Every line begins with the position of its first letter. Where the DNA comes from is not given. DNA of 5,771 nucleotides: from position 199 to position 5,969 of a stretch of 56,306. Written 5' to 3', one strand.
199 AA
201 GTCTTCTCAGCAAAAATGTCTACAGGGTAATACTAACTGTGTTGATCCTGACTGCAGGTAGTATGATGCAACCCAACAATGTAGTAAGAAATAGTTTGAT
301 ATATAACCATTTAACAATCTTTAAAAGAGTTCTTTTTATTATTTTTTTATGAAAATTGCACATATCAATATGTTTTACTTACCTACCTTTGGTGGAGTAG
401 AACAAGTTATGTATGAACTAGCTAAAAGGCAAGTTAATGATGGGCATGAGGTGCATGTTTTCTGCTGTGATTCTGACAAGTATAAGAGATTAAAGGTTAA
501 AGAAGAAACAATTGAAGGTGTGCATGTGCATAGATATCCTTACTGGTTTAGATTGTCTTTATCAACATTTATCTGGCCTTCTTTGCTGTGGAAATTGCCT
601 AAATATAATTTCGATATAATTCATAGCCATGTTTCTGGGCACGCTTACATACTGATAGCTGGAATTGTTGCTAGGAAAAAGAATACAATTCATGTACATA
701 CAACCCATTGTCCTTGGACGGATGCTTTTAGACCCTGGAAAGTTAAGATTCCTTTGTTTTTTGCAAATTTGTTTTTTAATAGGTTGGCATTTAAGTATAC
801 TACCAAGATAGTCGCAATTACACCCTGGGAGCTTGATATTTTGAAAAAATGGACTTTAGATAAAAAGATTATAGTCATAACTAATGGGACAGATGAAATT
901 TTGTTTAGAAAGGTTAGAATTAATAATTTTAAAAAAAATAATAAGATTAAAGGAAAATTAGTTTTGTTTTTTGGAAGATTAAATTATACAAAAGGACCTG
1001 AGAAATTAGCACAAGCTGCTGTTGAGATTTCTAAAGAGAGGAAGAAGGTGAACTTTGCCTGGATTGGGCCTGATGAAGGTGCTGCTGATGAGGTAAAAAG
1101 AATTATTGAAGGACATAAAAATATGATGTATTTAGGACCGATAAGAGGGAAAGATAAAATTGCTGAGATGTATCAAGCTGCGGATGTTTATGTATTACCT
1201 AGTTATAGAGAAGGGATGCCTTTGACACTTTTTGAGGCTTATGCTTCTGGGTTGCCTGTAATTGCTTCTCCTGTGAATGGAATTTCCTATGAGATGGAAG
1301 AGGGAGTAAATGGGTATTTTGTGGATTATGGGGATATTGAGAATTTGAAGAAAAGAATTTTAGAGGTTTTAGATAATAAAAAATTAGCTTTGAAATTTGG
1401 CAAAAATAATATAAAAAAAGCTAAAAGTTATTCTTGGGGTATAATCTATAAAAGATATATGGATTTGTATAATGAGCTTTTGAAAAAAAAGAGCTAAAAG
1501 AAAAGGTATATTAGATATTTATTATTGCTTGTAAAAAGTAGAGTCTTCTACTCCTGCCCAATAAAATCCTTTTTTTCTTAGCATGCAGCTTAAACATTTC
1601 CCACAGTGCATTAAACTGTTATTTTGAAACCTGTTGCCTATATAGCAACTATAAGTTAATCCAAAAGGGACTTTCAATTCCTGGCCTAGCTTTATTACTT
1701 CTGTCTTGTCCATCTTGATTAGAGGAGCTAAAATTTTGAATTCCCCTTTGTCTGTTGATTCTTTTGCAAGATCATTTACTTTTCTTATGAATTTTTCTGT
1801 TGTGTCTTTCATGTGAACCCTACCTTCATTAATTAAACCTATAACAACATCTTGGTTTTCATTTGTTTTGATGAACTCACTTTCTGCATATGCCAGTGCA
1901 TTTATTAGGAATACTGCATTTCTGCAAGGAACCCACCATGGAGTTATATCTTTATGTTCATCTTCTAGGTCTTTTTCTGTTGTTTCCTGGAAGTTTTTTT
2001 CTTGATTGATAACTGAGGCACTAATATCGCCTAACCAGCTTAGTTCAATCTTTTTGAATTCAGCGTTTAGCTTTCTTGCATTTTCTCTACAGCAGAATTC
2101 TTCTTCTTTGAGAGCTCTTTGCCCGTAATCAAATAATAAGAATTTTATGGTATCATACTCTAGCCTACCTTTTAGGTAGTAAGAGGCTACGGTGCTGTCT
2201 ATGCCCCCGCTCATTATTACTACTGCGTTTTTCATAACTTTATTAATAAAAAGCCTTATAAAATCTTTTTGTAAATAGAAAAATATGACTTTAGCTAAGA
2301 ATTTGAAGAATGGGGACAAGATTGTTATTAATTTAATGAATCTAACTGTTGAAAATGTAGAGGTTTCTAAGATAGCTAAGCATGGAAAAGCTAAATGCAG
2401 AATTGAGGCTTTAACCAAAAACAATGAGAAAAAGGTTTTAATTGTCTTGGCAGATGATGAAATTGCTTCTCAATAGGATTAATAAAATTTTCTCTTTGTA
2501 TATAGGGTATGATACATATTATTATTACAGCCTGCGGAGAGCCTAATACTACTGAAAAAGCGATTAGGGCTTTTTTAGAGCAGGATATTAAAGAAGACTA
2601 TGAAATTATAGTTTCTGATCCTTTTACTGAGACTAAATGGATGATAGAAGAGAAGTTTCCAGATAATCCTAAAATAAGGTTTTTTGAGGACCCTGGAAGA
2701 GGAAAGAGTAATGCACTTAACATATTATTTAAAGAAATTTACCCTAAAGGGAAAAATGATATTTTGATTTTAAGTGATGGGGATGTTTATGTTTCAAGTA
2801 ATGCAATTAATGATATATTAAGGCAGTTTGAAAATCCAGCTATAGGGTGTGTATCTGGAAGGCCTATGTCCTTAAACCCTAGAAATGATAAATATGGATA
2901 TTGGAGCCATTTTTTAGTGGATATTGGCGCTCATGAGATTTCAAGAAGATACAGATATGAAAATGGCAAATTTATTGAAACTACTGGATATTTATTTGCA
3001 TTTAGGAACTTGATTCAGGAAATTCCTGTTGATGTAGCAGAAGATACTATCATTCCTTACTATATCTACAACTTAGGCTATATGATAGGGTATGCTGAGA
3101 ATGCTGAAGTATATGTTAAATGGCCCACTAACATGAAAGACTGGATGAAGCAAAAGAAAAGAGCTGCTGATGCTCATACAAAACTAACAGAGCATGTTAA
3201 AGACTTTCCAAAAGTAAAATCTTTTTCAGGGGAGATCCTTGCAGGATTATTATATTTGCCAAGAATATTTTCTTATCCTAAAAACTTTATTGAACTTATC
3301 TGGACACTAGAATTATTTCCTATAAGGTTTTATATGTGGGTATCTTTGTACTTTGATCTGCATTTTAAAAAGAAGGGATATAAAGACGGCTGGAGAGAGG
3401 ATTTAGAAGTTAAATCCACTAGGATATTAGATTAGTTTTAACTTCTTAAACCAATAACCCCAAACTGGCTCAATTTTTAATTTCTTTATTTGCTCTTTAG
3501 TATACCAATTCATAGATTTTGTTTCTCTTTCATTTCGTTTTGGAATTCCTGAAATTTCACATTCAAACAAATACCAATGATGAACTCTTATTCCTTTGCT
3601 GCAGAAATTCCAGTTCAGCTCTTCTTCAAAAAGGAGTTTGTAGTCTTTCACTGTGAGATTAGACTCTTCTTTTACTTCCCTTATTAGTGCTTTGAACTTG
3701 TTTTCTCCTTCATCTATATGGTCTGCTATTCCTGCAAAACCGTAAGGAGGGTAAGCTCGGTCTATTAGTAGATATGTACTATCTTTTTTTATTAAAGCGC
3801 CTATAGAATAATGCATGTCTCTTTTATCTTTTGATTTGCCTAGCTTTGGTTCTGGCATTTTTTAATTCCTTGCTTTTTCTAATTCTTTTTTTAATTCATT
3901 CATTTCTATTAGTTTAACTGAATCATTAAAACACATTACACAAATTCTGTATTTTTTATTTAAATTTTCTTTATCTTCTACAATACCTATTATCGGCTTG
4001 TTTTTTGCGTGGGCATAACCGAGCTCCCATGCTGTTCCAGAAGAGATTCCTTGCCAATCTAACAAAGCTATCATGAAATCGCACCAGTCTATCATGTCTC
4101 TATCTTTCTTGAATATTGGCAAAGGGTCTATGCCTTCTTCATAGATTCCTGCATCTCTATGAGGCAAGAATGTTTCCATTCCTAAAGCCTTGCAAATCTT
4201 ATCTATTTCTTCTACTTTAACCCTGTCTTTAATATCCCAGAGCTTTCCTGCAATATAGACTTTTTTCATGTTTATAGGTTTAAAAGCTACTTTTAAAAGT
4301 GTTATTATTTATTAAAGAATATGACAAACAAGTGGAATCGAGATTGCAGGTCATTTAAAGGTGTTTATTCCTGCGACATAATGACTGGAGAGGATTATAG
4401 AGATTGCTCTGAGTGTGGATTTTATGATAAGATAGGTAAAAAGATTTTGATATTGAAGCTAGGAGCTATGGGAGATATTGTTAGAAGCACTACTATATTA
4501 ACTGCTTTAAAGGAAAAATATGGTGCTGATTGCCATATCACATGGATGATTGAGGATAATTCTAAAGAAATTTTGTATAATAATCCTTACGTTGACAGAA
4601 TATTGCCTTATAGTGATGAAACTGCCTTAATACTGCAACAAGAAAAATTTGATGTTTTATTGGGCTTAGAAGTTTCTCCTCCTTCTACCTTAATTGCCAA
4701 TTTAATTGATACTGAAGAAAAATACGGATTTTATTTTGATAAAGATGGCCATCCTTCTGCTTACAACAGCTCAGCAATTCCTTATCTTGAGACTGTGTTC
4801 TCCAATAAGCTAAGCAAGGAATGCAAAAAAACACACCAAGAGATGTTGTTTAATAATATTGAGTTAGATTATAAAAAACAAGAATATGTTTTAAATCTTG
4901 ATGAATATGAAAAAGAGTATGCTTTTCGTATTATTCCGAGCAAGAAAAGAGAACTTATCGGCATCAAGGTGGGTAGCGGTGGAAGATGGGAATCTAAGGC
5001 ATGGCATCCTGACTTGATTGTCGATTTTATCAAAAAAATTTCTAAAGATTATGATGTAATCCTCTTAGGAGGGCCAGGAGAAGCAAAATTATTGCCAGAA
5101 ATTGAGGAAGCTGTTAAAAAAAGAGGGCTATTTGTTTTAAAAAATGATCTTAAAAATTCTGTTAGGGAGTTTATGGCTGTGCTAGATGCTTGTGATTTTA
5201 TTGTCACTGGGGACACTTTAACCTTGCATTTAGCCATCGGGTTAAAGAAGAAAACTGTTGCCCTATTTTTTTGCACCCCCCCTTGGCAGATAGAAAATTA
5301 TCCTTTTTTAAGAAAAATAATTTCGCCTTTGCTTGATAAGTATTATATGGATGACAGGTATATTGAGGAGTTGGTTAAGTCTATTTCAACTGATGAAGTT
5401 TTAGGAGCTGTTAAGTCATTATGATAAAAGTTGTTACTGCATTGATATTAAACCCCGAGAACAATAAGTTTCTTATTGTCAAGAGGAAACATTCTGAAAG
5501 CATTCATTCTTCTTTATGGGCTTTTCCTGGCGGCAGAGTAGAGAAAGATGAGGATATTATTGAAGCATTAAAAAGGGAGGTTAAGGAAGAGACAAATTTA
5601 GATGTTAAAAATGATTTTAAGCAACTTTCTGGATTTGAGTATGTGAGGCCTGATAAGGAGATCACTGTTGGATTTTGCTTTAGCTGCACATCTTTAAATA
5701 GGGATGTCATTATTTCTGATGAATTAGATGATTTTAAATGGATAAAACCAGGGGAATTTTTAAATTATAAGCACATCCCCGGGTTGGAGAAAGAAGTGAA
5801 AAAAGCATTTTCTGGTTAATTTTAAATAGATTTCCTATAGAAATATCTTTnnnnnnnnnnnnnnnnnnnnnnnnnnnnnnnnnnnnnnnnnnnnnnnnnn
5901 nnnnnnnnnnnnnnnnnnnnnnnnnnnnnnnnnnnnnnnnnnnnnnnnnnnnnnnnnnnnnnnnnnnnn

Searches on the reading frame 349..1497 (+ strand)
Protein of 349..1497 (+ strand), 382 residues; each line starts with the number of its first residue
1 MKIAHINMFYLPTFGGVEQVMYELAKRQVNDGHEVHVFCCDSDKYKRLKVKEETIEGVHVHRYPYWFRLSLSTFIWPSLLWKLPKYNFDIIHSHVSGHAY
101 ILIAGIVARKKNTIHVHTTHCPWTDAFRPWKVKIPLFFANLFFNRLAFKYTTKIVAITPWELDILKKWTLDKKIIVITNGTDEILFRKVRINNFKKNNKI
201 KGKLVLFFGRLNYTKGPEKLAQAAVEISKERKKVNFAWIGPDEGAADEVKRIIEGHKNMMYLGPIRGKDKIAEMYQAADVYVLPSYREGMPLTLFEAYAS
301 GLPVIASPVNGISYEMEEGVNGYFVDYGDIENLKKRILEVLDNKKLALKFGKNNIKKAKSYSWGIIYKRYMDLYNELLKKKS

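Call 12: search_protein_families(library=pfam, proteins=[window:349-1497:+], max_evalue=0.001)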
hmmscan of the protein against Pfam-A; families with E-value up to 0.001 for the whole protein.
window:349-1497:+ (382 aa): 7 families
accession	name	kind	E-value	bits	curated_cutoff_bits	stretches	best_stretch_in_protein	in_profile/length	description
PF00534.26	Glycos_transf_1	-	3.5e-33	115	26.4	1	192-356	4-171/172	Glycosyl transferases group 1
PF13692.12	Glyco_trans_1_4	-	4.8e-29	101.9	27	1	203-343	2-142/142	Glycosyl transferases group 1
PF13439.12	Glyco_transf_4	-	7.9e-25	88.3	28.5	1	14-182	1-167/170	Glycosyltransferase Family 4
PF13579.12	Glyco_trans_4_4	-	3.9e-16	60.2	29.7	1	15-180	1-158/158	Glycosyl transferase 4-like domain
PF20706.3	GT4-conflict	-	5.9e-11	42.4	26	1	12-318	9-322/385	Family 4 Glycosyltransferase in conflict systems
PF13524.12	Glyco_trans_1_2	-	2.8e-05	24.5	25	1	229-357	10-128/144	Glycosyl transferase-like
PF13477.12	Glyco_trans_4_2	-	0.00069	20.2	23.4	0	23-120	15-107/139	Glycosyl transferase 4-like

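Call 71: search_protein_families(library=ncbifam, proteins=[window:349-1497:+], max_evalue=0.00001)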
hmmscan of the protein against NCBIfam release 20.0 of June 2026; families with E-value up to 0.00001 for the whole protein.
window:349-1497:+ (382 aa): 35 families (the best 25 are shown)
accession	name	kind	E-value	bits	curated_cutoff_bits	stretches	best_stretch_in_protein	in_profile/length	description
TIGR02149.1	glgA_Coryne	subfamily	1.3e-31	110.1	302.4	1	2-377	2-390/391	glycogen synthase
TIGR03999.1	thiol_BshA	equivalog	6.2e-31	107.6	273.7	1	167-378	162-374/375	N-acetyl-alpha-D-glucosaminyl L-malate synthase BshA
TIGR03088.1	stp2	hypoth_equivalog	1.1e-27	97.1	409.05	1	9-378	8-374/374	TIGR03088 family PEP-CTERM/XrtA system glycosyltransferase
TIGR03449.1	mycothiol_MshA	equivalog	1.5e-25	90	462.5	1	85-378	100-404/406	D-inositol-3-phosphate glycosyltransferase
NF041010.1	glycosy_Agl16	equivalog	2.9e-21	75.7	575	1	1-377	1-351/352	glycosylation protein Agl16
NF038295.1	EPS_HpsP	equivalog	2.3e-20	73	550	1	14-378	13-388/388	hormogonium polysaccharide biosynthesis glycosyltransferase HpsP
NF047684.1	TeichurnBiosyTuaC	equivalog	5e-20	71.8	550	1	87-353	108-364/391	teichuronic acid biosynthesis protein TuaC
TIGR04157.1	glyco_rSAM_CFB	subfamily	1.1e-19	70.8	400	1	170-374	190-406/406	TIGR04157 family glycosyltransferase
NF053513.1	Gtran_IagA_BgsA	equivalog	1.1e-19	70.6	460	1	85-378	41-332/333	LTA glycolipid anchor biosynthesis glycosyltransferase, IagA/BgsA family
NF041876.1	EPS_EpsE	equivalog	2.7e-18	66.4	400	1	171-354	185-372/389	exopolysaccharide biosynthesis GT4 family glycosyltransferase EpsE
NF038229.1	Glyco4_Geo_Pelo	equivalog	1.1e-17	64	400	1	169-378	130-337/338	GPMC system family 4 glycosyltransferase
NF047880.1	glyco_SdgA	exception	5e-17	61.6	800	1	138-372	259-485/488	serine-aspartate repeat adhesin O-glycosyltransferase SdgA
NF049988.1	MGlcDAGSynMgs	equivalog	5.9e-17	62.1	400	1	1-380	1-390/398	alpha-monoglucosyldiacylglycerol synthase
NF046085.1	XrtY_assoc_Gly1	equivalog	3e-16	59.3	400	1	1-379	1-386/387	XrtY-associated glycosyltransferase XYAG1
NF050056.1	ProtGlycPglH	equivalog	4.1e-16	59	600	1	145-377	132-353/354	GalNAc-alpha-(1->4)-GalNAc-alpha-(1->3)-diNAcBac-PP-undecaprenol alpha-1,4-N-acetyl-D-galactosaminyltransferase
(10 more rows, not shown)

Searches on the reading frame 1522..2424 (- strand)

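Call 12: search_protein_families(library=pfam, proteins=[window:1522-2424:-], max_evalue=0.001)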
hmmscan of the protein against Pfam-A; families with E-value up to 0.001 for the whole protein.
window:1522-2424:- (300 aa): 5 families
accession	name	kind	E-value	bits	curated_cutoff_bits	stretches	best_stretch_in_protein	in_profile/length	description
PF06508.19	QueC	-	1.9e-46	158.6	22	1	67-288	2-207/210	Queuosine biosynthesis protein QueC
PF02568.20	ThiI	-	4e-06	27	20.5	0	65-87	4-26/197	Thiamine biosynthesis protein (ThiI)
PF03054.22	tRNA_Me_trans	-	2.7e-05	24.4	20.6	1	66-162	2-94/202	tRNA methyl transferase HUP domain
PF02540.23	NAD_synthase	-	5.5e-05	22.8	21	0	53-143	6-96/242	NAD synthase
PF01171.26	ATP_bind_3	-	0.00054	20.2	27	0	68-130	3-68/182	PP-loop family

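Call 71: search_protein_families(library=ncbifam, proteins=[window:1522-2424:-], max_evalue=0.00001)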
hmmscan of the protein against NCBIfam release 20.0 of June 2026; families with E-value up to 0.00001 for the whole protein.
window:1522-2424:- (300 aa): 5 families
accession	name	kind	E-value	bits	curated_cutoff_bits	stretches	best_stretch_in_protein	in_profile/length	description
TIGR00364.1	TIGR00364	equivalog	3e-39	134.7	150.3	1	67-283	1-201/201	7-cyano-7-deazaguanine synthase QueC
NF008317.0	PRK11106.1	equivalog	3.2e-20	72.5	378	1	64-287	1-210/231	7-cyano-7-deazaguanine synthase QueC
NF041925.1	QatC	equivalog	8.1e-07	28.3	280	0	253-299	278-327/398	Qat anti-phage system QueC-like protein QatC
TIGR00342.1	TIGR00342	equivalog_domain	2.2e-06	27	264.5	0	66-89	174-198/373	tRNA uracil 4-sulfurtransferase ThiI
NF010587.0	PRK13980.1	equivalog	2.3e-06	27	255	0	54-142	20-108/267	NAD+ synthase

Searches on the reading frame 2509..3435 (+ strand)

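Call 12: search_protein_families(library=pfam, proteins=[window:2509-3435:+], max_evalue=0.001)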
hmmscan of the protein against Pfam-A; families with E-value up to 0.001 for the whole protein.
window:2509-3435:+ (308 aa): 4 families
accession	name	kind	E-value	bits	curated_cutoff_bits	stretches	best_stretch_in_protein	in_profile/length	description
PF00535.33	Glycos_transf_2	-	8.7e-13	49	23.3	1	4-154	2-150/168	Glycosyl transferase family 2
PF13641.12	Glyco_tranf_2_3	-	4.1e-11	43.8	27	1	3-220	4-228/230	Glycosyltransferase like family 2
PF13506.12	Glyco_transf_21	-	5.1e-06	26.5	21.7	1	75-138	23-82/174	Glycosyl transferase family 21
PF13632.12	Glyco_trans_2_3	-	3.9e-05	24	27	1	87-222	3-142/198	Glycosyl transferase family group 2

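Call 71: search_protein_families(library=ncbifam, proteins=[window:2509-3435:+], max_evalue=0.00001)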
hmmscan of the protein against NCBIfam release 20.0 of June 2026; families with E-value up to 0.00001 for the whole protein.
window:2509-3435:+ (308 aa): 2 families
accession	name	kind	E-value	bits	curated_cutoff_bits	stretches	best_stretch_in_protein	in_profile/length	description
TIGR03937.1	PgaC_IcaA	equivalog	5.7e-08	32.1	422.3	1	2-224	47-271/407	poly-beta-1,6-N-acetyl-D-glucosamine synthase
TIGR03472.1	HpnI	equivalog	4.1e-06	25.9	310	1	9-116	50-160/373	bacteriohopanetetrol glucosamine biosynthesis glycosyltransferase HpnI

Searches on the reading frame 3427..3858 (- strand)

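Call 27: search_protein_families(library=pfam, proteins=[window:3427-3858:-], max_evalue=0.001)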
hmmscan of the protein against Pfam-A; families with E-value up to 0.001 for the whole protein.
window:3427-3858:- (143 aa): 1 family
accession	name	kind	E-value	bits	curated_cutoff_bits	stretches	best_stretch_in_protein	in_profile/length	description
PF00293.34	NUDIX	-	4.7e-12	46.5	21.1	1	16-131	3-125/134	NUDIX domain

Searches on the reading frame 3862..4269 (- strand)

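Call 27: search_protein_families(library=pfam, proteins=[window:3862-4269:-], max_evalue=0.001)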
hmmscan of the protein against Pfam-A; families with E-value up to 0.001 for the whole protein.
window:3862-4269:- (135 aa): 3 families
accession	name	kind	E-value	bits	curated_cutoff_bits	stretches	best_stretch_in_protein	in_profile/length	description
PF05014.21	Nuc_deoxyrib_tr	-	8.7e-18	65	28.8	1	4-108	1-104/117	Nucleoside 2-deoxyribosyltransferase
PF15891.11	Nuc_deoxyri_tr2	-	1.2e-05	26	30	1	2-99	2-104/105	Nucleoside 2-deoxyribosyltransferase like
PF14359.12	DUF4406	-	6.2e-05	23.8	22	1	2-94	1-90/91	Domain of unknown function (DUF4406)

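Call 71: search_protein_families(library=ncbifam, proteins=[window:3862-4269:-], max_evalue=0.00001)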
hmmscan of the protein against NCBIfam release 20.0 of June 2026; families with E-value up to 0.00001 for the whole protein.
window:3862-4269:- (135 aa): 0 families

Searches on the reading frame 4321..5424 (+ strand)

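Call 12: search_protein_families(library=pfam, proteins=[window:4321-5424:+], max_evalue=0.001)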
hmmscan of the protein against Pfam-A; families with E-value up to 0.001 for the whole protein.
window:4321-5424:+ (367 aa): 1 family
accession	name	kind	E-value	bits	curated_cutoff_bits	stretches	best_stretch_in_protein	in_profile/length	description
PF01075.23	Glyco_transf_9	-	1.1e-12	48.3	22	1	105-327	8-220/247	Glycosyltransferase family 9 (heptosyltransferase)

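Call 71: search_protein_families(library=ncbifam, proteins=[window:4321-5424:+], max_evalue=0.00001)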
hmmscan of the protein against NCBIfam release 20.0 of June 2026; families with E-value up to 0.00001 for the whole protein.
window:4321-5424:+ (367 aa): 6 families
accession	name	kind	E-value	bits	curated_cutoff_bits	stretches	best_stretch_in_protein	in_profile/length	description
TIGR02193.1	heptsyl_trn_I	equivalog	1.4e-18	67.2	185.3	1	41-327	1-292/320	lipopolysaccharide heptosyltransferase I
TIGR02201.1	heptsyl_trn_III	equivalog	1.6e-17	63.6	170.2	1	41-366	1-341/344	putative lipopolysaccharide heptosyltransferase III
TIGR02195.1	heptsyl_trn_II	equivalog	2.8e-09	36.5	134.6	1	203-321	167-287/339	lipopolysaccharide heptosyltransferase II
NF007742.0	PRK10422.1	equivalog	3.7e-08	32.6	467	0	38-104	4-69/352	lipopolysaccharide core heptosyltransferase RfaQ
NF008162.0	PRK10916.1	equivalog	4.9e-06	26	569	0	207-319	177-290/348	ADP-heptose--LPS heptosyltransferase RfaF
NF008204.0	PRK10964.1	equivalog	6.5e-06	25.5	437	0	41-96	2-56/322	lipopolysaccharide heptosyltransferase RfaC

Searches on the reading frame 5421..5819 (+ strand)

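Call 12: search_protein_families(library=pfam, proteins=[window:5421-5819:+], max_evalue=0.001)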
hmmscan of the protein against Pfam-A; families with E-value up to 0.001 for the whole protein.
window:5421-5819:+ (132 aa): 3 families
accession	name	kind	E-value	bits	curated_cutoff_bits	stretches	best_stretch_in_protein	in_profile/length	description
PF00293.34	NUDIX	-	8.2e-20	71.6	21.1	1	4-121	5-126/134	NUDIX domain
PF14815.12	NUDIX_4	-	2.2e-09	37.5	35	1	7-117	3-102/113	NUDIX domain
PF22327.2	Nudt16-like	-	0.00092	19.6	27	0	34-63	36-66/161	U8 snoRNA-decapping enzyme-like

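Call 71: search_protein_families(library=ncbifam, proteins=[window:5421-5819:+], max_evalue=0.00001)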
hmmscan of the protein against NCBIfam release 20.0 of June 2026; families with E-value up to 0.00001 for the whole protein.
window:5421-5819:+ (132 aa): 14 families
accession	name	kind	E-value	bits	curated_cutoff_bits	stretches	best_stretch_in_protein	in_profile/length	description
NF012016.0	PRK15472.1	equivalog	2.7e-15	56.3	95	1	5-117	7-126/141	nucleoside triphosphatase NudI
NF006530.0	PRK08999.1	equivalog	3.2e-15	56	245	1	2-118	6-117/315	Nudix family hydrolase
NF008044.0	PRK10776.1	equivalog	8.8e-13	48.3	148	1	4-109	6-106/130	8-oxo-dGTP diphosphatase MutT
TIGR00586.1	mutt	equivalog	1.3e-12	47.9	97.9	1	4-112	7-110/129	8-oxo-dGTP diphosphatase MutT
NF007834.0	PRK10546.1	equivalog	4.8e-11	42.6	156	1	1-120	3-116/135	pyrimidine (deoxy)nucleoside triphosphate diphosphatase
NF003785.0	PRK05379.1-1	equivalog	2.8e-08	33.4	418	1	5-65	206-262/347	bifunctional nicotinamide-nucleotide adenylyltransferase/Nudix hydroxylase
NF003791.0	PRK05379.2-3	equivalog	3.4e-07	29.8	409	1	15-64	213-260/340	bifunctional nicotinamide-nucleotide adenylyltransferase/Nudix hydroxylase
NF011922.0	PRK15393.1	equivalog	3.5e-07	30.1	152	1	8-113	43-147/182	NUDIX hydrolase YfcD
NF001938.0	PRK00714.1-5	equivalog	3.5e-07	29.7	116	1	5-68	16-82/172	RNA pyrophosphohydrolase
NF003788.0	PRK05379.1-5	equivalog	3.7e-07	29.8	354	1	15-114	224-330/351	bifunctional nicotinamide-nucleotide adenylyltransferase/Nudix hydroxylase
NF006961.0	PRK09438.1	equivalog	3.2e-06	26.7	103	1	10-71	15-72/151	dihydroneopterin triphosphate diphosphatase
NF003787.0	PRK05379.1-4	equivalog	3.3e-06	26.3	449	1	15-64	219-266/346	bifunctional nicotinamide-nucleotide adenylyltransferase/Nudix hydroxylase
NF001937.0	PRK00714.1-4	equivalog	4.2e-06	26.5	139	0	7-63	12-63/161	RNA pyrophosphohydrolase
NF001936.0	PRK00714.1-3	equivalog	5.5e-06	26.4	118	1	5-59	10-63/155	RNA pyrophosphohydrolase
